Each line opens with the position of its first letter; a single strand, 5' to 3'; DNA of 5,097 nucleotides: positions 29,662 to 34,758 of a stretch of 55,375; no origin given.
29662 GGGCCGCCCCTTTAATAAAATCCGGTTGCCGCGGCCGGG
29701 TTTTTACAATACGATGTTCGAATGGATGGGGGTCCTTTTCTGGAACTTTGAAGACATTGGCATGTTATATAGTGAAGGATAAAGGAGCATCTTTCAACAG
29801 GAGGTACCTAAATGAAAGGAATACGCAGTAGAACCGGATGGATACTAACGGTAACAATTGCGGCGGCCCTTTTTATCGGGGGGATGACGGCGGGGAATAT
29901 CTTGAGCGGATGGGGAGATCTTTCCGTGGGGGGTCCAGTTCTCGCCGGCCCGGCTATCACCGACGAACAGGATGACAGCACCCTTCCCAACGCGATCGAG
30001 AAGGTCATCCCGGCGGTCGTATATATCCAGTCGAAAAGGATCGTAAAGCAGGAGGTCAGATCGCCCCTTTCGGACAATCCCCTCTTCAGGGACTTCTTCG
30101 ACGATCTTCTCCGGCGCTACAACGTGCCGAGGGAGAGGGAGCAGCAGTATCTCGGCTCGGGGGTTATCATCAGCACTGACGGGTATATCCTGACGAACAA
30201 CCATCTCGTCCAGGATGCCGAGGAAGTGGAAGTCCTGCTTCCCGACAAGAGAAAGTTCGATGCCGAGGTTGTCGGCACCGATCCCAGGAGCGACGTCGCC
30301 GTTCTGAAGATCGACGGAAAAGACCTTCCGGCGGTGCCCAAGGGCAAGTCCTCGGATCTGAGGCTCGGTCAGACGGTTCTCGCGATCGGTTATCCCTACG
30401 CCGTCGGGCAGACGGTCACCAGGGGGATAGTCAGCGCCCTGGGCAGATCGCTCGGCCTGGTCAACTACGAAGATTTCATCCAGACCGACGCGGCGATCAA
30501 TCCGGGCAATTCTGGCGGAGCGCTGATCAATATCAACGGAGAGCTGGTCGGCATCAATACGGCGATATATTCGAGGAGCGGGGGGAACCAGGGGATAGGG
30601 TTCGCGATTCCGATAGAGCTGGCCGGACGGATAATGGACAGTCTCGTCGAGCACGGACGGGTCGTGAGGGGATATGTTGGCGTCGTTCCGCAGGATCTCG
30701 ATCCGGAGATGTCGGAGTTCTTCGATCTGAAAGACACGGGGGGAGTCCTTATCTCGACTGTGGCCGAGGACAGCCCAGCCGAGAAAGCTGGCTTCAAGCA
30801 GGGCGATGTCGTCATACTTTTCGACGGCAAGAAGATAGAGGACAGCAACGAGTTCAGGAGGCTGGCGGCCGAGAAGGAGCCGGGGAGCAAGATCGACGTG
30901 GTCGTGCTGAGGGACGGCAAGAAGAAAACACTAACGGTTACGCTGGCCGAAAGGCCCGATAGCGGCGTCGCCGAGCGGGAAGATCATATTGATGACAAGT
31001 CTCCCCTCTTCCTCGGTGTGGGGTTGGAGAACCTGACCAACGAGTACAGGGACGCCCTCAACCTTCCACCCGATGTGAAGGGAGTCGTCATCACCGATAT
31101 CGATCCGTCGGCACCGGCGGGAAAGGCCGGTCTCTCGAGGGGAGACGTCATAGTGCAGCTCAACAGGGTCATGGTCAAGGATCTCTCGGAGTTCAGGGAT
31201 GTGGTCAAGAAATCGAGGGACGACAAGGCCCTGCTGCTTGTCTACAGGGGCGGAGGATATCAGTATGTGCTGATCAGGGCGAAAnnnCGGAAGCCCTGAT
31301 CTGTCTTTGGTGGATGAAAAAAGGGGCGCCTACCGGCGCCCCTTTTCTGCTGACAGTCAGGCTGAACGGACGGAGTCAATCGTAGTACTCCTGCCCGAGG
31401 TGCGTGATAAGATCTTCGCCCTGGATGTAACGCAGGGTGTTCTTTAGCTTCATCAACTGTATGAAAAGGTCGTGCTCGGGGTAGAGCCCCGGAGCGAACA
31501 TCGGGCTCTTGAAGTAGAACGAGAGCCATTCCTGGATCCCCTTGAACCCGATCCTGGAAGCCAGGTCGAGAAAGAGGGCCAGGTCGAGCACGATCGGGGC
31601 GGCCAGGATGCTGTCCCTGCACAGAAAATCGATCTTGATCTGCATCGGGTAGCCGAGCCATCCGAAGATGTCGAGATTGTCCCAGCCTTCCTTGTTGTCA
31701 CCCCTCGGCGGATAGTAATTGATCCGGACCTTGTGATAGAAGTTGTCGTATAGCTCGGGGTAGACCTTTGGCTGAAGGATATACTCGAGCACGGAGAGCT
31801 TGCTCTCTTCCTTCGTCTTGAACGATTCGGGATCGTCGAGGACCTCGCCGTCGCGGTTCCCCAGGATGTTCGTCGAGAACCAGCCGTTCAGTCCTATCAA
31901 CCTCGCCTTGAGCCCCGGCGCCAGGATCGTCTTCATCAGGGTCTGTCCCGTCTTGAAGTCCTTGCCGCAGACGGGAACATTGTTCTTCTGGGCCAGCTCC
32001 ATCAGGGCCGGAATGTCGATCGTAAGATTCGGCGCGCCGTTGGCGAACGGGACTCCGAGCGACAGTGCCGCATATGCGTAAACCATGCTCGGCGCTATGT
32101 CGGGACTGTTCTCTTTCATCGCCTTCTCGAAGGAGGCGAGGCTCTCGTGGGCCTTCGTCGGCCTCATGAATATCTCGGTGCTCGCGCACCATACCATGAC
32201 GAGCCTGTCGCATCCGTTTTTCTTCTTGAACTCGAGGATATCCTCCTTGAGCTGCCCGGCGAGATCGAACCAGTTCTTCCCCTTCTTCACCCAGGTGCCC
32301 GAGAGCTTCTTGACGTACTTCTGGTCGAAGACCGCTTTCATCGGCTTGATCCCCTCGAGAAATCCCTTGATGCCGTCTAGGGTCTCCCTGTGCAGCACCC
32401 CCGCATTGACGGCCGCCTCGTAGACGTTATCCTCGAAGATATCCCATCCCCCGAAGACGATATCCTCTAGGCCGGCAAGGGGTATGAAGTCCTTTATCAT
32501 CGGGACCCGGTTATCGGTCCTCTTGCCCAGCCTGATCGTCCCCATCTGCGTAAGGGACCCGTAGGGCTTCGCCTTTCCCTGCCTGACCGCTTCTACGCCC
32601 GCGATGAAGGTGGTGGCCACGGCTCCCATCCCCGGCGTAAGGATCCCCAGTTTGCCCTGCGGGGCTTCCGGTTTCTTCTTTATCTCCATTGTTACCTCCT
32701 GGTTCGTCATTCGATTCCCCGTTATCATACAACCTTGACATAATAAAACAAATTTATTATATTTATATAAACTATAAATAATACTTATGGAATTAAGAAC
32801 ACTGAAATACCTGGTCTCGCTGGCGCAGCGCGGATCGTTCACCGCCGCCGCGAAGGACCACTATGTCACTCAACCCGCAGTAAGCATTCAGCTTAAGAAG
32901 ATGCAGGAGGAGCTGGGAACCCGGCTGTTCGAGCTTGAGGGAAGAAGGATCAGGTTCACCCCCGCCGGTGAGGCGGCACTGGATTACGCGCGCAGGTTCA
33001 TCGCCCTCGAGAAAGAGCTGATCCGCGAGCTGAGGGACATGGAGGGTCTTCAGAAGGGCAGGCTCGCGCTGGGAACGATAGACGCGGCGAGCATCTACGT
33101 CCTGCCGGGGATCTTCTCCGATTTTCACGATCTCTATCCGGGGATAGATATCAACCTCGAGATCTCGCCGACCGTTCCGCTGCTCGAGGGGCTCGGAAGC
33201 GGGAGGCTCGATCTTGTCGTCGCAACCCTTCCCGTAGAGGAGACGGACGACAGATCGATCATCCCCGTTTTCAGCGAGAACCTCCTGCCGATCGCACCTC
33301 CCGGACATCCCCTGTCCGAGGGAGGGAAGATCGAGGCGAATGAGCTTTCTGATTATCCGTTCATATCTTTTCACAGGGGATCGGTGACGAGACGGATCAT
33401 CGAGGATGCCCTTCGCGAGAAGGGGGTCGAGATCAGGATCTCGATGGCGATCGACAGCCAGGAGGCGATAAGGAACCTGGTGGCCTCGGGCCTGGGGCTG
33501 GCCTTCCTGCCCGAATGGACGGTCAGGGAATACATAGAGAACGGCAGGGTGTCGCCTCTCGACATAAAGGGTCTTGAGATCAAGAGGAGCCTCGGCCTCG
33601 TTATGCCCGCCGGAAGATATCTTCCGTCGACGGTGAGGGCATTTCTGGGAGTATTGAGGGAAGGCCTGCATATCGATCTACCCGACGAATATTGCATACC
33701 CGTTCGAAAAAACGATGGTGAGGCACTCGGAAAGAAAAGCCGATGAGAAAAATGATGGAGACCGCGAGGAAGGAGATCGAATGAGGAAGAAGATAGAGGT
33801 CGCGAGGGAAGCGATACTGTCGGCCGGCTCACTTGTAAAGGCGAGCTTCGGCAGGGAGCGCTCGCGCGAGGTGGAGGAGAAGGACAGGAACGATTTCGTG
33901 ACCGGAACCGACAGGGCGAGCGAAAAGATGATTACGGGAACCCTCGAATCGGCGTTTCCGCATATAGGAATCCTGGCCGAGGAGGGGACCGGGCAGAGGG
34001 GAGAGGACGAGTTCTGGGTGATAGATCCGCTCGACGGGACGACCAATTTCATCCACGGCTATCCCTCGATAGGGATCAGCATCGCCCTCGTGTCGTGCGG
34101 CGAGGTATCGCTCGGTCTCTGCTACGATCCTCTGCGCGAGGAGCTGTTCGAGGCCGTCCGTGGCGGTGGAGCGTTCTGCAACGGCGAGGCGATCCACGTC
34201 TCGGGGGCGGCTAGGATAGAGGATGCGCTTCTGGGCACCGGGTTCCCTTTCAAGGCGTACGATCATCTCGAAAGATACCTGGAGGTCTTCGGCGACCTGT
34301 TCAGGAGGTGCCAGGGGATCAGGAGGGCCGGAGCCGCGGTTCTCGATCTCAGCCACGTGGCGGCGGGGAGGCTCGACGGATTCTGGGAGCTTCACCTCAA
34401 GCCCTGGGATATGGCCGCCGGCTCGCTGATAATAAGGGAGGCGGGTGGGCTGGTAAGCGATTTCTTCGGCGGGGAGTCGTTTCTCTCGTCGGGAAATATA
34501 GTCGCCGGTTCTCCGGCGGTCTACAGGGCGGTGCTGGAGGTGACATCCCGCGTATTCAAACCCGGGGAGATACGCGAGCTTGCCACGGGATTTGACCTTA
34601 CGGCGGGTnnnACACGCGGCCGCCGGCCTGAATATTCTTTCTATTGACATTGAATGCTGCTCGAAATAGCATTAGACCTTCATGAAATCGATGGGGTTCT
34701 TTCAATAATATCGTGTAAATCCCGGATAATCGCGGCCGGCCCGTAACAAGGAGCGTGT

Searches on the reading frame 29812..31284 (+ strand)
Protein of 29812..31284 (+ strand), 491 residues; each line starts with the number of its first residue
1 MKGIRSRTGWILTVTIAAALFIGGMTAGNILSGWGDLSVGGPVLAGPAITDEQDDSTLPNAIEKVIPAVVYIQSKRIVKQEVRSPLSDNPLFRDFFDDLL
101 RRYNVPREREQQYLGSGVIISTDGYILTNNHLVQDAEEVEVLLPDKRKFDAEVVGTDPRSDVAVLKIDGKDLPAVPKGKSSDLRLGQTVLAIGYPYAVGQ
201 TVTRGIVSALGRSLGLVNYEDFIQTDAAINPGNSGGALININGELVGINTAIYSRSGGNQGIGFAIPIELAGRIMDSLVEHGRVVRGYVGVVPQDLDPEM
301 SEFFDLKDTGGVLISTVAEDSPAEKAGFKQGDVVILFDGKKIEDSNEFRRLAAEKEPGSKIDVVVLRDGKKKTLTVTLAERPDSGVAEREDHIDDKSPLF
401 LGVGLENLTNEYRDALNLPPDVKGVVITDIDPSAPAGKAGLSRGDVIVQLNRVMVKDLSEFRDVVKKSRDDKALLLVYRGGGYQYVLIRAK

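Call 23: search_protein_families(library=pfam, proteins=[window:29812-31284:+], max_evalue=0.001)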
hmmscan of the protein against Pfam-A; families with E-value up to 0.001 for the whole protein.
window:29812-31284:+ (491 aa): 7 families
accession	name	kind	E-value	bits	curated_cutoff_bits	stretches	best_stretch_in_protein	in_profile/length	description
PF13365.12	Trypsin_2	-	1.9e-36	126.4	27.6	1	115-248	1-144/144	Trypsin-like peptidase domain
PF13180.12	PDZ_2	-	4.6e-31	107.4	27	2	288-378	2-80/80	PDZ domain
PF00089.32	Trypsin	-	6.2e-20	72.4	20.6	1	103-269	14-214/220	Trypsin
PF17820.7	PDZ_6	-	8.2e-20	70.7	27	2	426-479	1-54/54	PDZ domain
PF00595.29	PDZ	-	7.7e-14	52.3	23.2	2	422-462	24-64/81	PDZ domain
PF04495.20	GRASP55_65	-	6.3e-07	30.2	27.7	0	426-479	46-100/138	GRASP55/65 PDZ-like domain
PF10459.15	Peptidase_S46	-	0.0007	18.8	22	0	225-249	626-650/698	Peptidase S46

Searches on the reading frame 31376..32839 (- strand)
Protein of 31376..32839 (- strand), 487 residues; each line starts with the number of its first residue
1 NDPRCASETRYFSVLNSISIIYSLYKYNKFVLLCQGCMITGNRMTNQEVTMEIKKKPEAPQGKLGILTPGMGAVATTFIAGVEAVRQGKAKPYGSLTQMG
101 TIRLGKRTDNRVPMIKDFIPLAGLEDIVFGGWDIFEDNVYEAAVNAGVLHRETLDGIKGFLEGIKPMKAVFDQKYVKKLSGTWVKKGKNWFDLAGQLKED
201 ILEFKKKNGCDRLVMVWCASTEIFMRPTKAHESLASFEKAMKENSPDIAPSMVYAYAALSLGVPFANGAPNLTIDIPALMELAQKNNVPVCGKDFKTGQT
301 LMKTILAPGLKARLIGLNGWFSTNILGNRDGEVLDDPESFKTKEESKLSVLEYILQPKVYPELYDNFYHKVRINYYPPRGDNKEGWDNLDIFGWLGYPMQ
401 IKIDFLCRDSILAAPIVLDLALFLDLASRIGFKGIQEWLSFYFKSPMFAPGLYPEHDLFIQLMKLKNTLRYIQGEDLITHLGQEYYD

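Call 25: search_protein_families(library=pfam, proteins=[window:31376-32839:-], max_evalue=0.001)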
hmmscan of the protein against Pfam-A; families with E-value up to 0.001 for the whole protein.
window:31376-32839:- (487 aa): 2 families
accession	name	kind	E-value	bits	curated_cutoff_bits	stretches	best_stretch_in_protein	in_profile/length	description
PF07994.18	NAD_binding_5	-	8.3e-102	341.4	25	1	64-470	1-321/321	Myo-inositol-1-phosphate synthase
PF01658.22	Inos-1-P_synth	-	1.7e-31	109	27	1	298-410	1-107/107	Myo-inositol-1-phosphate synthase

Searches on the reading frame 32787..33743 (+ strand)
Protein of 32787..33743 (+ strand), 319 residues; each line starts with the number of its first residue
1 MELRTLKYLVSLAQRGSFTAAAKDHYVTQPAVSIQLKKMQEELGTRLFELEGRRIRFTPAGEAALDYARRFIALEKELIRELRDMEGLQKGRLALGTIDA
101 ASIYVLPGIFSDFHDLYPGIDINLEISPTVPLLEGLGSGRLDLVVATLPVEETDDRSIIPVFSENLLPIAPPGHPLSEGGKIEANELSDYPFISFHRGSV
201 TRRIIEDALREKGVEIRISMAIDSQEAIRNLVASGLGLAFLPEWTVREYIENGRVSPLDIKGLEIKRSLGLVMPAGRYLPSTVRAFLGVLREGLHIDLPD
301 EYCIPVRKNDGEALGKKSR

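Call 25: search_protein_families(library=pfam, proteins=[window:32787-33743:+], max_evalue=0.001)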
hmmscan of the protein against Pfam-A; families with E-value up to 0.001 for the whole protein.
window:32787-33743:+ (319 aa): 2 families
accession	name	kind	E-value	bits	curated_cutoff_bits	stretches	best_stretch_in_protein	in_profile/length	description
PF03466.25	LysR_substrate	-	3.4e-54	183.8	28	1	88-293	3-207/209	LysR substrate binding domain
PF00126.33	HTH_1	-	6.8e-20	71.2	26.6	1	3-62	1-60/60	Bacterial regulatory helix-turn-helix protein, lysR family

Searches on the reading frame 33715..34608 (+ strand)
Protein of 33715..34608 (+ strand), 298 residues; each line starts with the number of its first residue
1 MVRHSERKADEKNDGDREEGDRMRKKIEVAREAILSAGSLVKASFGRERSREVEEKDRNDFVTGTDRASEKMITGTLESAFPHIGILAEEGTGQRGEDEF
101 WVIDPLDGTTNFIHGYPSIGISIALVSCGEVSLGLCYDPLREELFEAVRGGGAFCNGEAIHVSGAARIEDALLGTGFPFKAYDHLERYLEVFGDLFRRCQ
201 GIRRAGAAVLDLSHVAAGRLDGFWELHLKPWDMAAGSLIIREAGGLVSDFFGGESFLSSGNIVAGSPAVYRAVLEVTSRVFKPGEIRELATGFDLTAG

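Call 25: search_protein_families(library=pfam, proteins=[window:33715-34608:+], max_evalue=0.001)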
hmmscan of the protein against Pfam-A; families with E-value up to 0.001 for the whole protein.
window:33715-34608:+ (298 aa): 1 family
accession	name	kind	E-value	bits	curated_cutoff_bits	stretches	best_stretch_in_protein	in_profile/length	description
PF00459.30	Inositol_P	-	2.7e-65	221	27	1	27-268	6-256/271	Inositol monophosphatase family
